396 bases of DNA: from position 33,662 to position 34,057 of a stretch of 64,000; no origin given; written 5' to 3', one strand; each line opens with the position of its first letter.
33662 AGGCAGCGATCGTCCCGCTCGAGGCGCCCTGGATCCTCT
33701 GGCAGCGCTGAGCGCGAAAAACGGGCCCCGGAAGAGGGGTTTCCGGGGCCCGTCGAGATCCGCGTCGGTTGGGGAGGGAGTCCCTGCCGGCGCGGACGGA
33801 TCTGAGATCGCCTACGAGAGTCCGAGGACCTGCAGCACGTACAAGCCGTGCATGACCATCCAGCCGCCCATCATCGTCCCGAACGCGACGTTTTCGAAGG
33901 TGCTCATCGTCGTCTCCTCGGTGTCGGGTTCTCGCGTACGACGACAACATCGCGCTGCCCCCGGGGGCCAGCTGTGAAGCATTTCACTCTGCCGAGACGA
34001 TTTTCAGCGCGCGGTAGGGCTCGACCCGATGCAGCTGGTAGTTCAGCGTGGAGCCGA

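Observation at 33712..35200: Duplicated module: lipoprotein (HslJ/META-like, then NlpE-N-like) each followed by a conserved 31–34 aa Met/His/Trp-rich membrane peptide with its own RBS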

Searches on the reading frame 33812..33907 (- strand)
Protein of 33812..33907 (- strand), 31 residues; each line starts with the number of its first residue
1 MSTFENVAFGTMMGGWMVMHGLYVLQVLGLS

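Call 4: search_protein_families(library=pfam, proteins=[window:33812-33907:-], max_evalue=1)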
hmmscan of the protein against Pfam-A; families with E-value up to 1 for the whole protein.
window:33812-33907:- (31 aa): 0 families

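Call 17: search_protein_families(library=ncbifam, proteins=[window:33815-33907:-], max_evalue=10)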
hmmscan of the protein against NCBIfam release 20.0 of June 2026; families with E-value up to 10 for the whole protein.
seq(31 aa): 1 family
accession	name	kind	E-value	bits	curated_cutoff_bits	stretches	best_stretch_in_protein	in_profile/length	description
NF050061.1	DisulBndDbaCampy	equivalog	0.017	14.9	90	1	5-24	23-42/55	disulfide bond formation protein Dba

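Call 49: search_protein_representatives(alignment_id=A5)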
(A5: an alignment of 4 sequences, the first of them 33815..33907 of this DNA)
Query: 4 sequences, 31 profile positions. Proteins with E-value up to 0.001 (for the whole library): 6; up to 1e-10: 3; up to 1e-30: 0. The best 6 are listed.
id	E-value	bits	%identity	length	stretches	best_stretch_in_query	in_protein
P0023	7.9e-15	70.4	-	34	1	1-31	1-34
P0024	6.5e-14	67.5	-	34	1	1-31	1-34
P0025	2.4e-12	62.5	-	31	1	1-31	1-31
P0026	6.0e-07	45.3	-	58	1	1-28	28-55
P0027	5.0e-06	42.3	-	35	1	1-31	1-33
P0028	6.7e-04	35.5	-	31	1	1-29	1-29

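Call 51: list_cluster_members(proteins=[P0023, P0024, P0025, P0026, P0027, P0028, window:33815-33907:-, P0003])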
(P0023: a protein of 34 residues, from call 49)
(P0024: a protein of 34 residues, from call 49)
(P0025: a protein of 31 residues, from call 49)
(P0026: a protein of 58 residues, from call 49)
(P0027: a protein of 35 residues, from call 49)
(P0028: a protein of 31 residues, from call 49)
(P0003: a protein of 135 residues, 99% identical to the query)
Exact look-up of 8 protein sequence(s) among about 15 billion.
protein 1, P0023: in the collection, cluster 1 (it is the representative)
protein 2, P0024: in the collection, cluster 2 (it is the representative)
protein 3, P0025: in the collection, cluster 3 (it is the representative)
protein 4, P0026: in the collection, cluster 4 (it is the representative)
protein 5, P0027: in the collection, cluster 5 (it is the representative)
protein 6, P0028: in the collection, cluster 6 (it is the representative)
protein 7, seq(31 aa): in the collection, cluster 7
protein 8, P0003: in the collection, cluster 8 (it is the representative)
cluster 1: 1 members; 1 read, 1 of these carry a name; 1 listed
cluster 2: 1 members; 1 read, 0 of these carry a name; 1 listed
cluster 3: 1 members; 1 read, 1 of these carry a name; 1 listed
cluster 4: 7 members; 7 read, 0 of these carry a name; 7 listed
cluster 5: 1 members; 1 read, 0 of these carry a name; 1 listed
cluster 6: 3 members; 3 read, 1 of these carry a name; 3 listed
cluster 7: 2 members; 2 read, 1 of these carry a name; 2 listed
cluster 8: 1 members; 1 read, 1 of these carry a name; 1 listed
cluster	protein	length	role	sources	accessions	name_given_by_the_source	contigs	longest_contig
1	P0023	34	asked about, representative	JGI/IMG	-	hypothetical protein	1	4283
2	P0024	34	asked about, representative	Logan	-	-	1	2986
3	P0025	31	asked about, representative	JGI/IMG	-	hypothetical protein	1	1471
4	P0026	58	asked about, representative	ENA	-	-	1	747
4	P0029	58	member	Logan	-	-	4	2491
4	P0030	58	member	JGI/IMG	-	-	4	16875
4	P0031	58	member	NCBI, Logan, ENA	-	-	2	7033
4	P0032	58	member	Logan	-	-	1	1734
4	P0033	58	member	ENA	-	-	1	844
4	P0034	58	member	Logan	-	-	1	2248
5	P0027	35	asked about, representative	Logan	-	-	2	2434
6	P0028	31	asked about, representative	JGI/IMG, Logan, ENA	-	-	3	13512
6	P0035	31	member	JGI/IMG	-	hypothetical protein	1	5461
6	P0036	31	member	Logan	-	-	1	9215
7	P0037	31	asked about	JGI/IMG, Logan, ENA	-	-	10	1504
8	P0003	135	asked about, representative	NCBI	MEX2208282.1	MAG: copper resistance protein NlpE [Myxococcota bacterium]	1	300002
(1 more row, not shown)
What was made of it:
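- Checked: JGI and Logan gene calls already list both exact peptides as unnamed or hypothetical proteins (call 51).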

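Call 52: find_encoding_contigs(protein=P0028, flank=5000, max_places=3)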
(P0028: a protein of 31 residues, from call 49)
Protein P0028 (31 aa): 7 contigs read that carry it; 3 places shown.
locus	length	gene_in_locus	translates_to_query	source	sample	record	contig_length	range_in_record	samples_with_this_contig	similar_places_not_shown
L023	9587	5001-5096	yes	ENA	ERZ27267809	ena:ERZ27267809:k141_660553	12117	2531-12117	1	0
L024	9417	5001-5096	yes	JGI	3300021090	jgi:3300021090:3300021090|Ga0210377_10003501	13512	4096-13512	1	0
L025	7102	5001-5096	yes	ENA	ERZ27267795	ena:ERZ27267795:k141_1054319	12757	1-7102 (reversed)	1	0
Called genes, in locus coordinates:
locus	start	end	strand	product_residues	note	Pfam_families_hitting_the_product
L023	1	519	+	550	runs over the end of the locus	PF02776:TPP_enzyme_N, PF00205:TPP_enzyme_M, PF02775:TPP_enzyme_C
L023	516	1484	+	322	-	PF08240:ADH_N, PF00107:ADH_zinc_N, PF13602:ADH_zinc_N_2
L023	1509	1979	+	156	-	-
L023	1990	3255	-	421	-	-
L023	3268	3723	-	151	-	PF04519:Bactofilin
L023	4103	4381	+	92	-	-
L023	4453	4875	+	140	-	PF03724:META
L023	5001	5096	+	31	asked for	-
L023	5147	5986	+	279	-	PF00378:ECH_1, PF16113:ECH_2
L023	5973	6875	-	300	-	PF00685:Sulfotransfer_1, PF13469:Sulfotransfer_3 (weak)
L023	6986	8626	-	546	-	PF00118:Cpn60_TCP1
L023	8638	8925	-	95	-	PF00166:Cpn10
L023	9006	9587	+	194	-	?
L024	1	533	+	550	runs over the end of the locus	PF02776:TPP_enzyme_N, PF00205:TPP_enzyme_M, PF02775:TPP_enzyme_C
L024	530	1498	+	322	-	PF08240:ADH_N, PF00107:ADH_zinc_N, PF13602:ADH_zinc_N_2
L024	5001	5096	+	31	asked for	-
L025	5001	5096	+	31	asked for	-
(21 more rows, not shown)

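Call 53: find_encoding_contigs(protein=P0030, flank=5000, max_places=3)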
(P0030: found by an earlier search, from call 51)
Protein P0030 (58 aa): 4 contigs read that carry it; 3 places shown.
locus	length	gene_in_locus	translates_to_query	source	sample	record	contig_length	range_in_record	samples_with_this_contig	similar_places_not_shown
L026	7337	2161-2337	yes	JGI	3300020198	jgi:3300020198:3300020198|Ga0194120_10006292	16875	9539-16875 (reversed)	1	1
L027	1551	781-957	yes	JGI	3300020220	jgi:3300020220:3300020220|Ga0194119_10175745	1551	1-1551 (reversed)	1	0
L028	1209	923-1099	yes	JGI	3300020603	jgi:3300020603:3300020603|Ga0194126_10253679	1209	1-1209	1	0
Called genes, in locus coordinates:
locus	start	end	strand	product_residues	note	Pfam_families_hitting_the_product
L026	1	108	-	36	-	?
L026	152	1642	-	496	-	PF00890:FAD_binding_2, PF01266:DAO (faint), PF03486:HI0933_like (faint)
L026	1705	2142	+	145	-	PF03724:META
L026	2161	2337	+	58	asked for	-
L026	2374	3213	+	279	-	PF00378:ECH_1, PF16113:ECH_2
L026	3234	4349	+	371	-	PF02812:ELFV_dehydrog_N, PF00208:ELFV_dehydrog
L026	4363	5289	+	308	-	PF01558:POR, PF00037:Fer4 (faint), PF13237:Fer4_10 (faint), PF14697:Fer4_21 (weak), PF12838:Fer4_7 (faint)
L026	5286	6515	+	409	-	PF01855:POR_N, PF17147:PFOR_II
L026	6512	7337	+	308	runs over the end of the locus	PF02775:TPP_enzyme_C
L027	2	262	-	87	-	?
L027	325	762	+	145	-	PF03724:META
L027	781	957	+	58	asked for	-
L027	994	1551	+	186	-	?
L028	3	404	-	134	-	?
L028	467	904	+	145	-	PF03724:META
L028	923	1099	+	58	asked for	-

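Call 67: find_encoding_contigs(protein=P0023, flank=4000, max_places=3)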
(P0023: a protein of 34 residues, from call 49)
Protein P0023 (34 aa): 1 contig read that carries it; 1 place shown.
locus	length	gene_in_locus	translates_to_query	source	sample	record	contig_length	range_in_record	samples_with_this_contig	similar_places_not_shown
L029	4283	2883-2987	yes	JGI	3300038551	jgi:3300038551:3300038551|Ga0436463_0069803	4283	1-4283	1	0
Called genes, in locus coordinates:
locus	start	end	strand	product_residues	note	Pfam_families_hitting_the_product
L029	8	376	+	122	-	-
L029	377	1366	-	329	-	PF08100:Dimerisation, PF00891:Methyltransf_2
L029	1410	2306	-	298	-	PF00685:Sulfotransfer_1, PF13469:Sulfotransfer_3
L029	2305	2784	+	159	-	PF03724:META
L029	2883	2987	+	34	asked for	-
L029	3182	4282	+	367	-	?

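Call 77: predict_structure(alignment_id=A5)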
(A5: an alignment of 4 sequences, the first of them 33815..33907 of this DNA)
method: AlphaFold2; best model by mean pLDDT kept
length: 31 residues; sequences in the alignment: 4
mean_pLDDT: 95.6   pTM: 0.50
mean pLDDT of the five models: 95.6, 95.2, 94.0, 93.2, 92.0
residues with pLDDT >= 90: 29; 70-90: 2; 50-70: 0; < 50: 0
segments of 3 or more residues with pLDDT < 50: none
pLDDT, mean of each block of 10 residues (from residue 1): 94 98 96 81
secondary structure, 60 per line:
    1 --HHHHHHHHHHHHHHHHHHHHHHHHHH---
elements in order: H3-28
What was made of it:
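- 33812..33907 (-): pepB, a 31-aa ORF (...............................). It is the conserved paralogue and is predicted to be a single membrane helix. AF2 helix over residues 3-28, pLDDT 95.6 (call 77).
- AF2 predicts a single helix with pLDDT 95.6 (call 77).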
